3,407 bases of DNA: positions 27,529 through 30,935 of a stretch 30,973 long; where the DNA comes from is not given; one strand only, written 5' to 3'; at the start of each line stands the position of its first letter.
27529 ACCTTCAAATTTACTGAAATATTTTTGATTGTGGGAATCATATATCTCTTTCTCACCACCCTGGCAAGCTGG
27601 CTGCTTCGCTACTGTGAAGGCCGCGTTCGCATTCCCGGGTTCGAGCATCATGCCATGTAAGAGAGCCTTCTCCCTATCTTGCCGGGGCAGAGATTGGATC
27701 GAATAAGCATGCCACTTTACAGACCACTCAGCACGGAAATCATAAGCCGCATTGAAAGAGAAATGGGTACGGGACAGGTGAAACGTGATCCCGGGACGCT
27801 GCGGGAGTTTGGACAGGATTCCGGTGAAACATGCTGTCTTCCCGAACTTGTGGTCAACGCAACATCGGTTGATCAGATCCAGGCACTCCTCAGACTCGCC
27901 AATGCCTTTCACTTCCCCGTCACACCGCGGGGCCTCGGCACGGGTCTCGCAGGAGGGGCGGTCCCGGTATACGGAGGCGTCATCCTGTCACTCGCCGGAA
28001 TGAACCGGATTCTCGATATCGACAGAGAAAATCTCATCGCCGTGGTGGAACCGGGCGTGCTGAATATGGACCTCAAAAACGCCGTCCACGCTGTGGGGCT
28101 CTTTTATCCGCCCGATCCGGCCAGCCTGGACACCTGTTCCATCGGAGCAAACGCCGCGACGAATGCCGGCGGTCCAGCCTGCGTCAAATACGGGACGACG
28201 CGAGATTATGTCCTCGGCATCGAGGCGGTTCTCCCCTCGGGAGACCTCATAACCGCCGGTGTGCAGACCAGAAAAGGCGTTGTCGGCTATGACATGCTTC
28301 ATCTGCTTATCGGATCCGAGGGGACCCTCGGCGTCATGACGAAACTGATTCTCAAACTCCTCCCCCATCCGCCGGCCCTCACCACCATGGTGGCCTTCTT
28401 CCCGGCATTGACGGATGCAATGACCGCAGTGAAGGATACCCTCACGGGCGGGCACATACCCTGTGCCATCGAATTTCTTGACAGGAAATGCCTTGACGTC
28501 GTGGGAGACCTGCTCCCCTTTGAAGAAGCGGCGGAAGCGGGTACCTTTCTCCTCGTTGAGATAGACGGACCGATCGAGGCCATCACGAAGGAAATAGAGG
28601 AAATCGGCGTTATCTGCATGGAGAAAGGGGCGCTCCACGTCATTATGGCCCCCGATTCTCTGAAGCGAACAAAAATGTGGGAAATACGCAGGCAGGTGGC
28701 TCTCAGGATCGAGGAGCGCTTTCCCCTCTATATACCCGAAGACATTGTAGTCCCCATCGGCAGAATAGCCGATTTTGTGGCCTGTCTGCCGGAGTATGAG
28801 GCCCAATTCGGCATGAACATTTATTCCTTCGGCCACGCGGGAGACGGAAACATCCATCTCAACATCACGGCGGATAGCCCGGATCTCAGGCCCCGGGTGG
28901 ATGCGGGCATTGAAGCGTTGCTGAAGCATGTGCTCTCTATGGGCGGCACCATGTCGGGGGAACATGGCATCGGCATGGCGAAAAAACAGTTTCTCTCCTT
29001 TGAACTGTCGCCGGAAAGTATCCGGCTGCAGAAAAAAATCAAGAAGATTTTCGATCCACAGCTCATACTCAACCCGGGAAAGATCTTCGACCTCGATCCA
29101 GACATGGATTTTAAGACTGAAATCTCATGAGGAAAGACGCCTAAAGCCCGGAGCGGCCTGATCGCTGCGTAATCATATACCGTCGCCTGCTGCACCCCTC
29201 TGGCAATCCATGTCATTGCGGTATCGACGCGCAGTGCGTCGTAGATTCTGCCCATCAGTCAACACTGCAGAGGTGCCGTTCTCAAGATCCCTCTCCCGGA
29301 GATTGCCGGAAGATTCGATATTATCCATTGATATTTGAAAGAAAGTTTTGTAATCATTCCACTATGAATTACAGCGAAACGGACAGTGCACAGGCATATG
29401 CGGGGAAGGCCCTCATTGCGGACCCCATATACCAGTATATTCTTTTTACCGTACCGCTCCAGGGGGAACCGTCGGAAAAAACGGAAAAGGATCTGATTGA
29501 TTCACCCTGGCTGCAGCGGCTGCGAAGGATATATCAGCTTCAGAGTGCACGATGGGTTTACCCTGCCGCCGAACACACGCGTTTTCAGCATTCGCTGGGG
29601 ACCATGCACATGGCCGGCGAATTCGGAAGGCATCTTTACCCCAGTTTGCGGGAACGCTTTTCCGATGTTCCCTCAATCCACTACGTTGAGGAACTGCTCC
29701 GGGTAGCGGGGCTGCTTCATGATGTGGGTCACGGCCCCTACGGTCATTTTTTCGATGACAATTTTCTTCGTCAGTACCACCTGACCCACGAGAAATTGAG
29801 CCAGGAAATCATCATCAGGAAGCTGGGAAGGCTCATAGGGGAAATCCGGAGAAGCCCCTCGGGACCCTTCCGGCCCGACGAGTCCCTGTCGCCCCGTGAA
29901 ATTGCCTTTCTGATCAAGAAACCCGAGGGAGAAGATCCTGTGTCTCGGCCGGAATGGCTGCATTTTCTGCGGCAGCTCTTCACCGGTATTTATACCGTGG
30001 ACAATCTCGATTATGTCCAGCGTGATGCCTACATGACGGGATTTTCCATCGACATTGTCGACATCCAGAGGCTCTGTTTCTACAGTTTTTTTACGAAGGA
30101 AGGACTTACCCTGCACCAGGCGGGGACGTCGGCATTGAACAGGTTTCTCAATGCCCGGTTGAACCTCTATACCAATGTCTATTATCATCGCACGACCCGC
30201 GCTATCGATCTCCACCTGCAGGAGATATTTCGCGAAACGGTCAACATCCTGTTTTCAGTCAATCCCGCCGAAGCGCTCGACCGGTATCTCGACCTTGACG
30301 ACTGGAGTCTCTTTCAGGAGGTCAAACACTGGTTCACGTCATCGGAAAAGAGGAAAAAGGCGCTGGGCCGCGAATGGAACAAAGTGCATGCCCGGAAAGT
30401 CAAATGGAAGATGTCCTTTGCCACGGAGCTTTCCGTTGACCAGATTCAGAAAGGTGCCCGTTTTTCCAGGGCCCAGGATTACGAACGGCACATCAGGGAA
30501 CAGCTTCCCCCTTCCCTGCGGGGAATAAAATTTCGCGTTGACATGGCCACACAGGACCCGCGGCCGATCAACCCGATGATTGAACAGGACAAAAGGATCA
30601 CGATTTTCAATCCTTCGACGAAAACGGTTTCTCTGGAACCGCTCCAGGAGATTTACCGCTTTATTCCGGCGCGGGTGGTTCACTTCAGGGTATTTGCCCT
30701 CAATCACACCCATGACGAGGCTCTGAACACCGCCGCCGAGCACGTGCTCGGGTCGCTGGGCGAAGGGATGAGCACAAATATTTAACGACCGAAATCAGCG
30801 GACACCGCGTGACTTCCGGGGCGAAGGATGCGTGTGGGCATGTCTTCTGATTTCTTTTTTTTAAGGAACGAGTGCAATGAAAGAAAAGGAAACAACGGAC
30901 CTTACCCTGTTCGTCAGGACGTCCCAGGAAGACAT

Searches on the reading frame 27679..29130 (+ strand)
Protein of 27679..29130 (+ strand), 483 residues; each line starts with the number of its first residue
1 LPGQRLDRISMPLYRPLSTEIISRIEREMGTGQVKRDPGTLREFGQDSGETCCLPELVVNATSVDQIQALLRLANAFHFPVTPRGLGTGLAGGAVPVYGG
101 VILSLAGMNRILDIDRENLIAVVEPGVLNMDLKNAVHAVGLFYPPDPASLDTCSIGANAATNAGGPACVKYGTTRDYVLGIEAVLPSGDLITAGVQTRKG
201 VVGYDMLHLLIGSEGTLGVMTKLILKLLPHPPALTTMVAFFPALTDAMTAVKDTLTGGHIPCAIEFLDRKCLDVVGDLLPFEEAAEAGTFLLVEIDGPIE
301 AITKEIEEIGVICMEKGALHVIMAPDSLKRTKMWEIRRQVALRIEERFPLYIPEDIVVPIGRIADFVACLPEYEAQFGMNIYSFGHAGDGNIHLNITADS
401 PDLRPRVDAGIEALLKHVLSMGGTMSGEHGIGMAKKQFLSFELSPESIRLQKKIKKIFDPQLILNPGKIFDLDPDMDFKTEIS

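Call 33: search_protein_families(library=pfam, proteins=[window:27679-29130:+], max_evalue=0.00001)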
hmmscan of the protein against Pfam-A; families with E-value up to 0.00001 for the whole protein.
window:27679-29130:+ (483 aa): 2 families
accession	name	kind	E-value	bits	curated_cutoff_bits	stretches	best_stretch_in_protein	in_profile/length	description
PF02913.24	FAD-oxidase_C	-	6.8e-54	183.6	21.2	1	231-469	2-248/248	FAD linked oxidases, C-terminal domain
PF01565.28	FAD_binding_4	-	1.4e-40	138.6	26.4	1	55-193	1-138/139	FAD binding domain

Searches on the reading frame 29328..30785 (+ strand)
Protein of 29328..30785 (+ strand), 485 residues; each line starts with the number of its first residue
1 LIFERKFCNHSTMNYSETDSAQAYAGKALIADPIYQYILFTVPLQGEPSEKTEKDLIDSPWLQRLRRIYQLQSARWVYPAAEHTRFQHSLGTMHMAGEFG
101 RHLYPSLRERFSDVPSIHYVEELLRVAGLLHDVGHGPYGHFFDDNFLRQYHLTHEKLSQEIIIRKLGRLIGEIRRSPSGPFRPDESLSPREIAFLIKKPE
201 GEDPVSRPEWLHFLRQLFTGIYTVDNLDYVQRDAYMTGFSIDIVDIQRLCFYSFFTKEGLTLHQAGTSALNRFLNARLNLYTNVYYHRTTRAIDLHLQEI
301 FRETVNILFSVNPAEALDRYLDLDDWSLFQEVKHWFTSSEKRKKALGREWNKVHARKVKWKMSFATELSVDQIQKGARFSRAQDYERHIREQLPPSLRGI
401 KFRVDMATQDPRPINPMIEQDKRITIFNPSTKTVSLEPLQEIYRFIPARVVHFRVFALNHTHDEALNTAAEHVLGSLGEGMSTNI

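Call 33: search_protein_families(library=pfam, proteins=[window:29328-30785:+], max_evalue=0.00001)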
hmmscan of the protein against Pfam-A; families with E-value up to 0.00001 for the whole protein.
window:29328-30785:+ (485 aa): 1 family
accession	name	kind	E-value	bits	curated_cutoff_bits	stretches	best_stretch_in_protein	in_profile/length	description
PF01966.28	HD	-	3e-10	40.9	22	1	85-169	1-73/116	HD domain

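Call 74: search_protein_families(library=ncbifam, proteins=[window:29328-30785:+], max_evalue=0.00001)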
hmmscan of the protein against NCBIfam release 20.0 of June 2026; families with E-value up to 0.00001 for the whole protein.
window:29328-30785:+ (485 aa): 2 families
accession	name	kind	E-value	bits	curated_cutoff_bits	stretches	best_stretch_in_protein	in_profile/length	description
NF002205.0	PRK01096.1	equivalog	8.2e-07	28.4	439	1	83-145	60-124/444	deoxyguanosinetriphosphate triphosphohydrolase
TIGR01353.1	dGTP_triPase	subfamily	3.1e-06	27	152.35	1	79-142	33-93/389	dGTP triphosphohydrolase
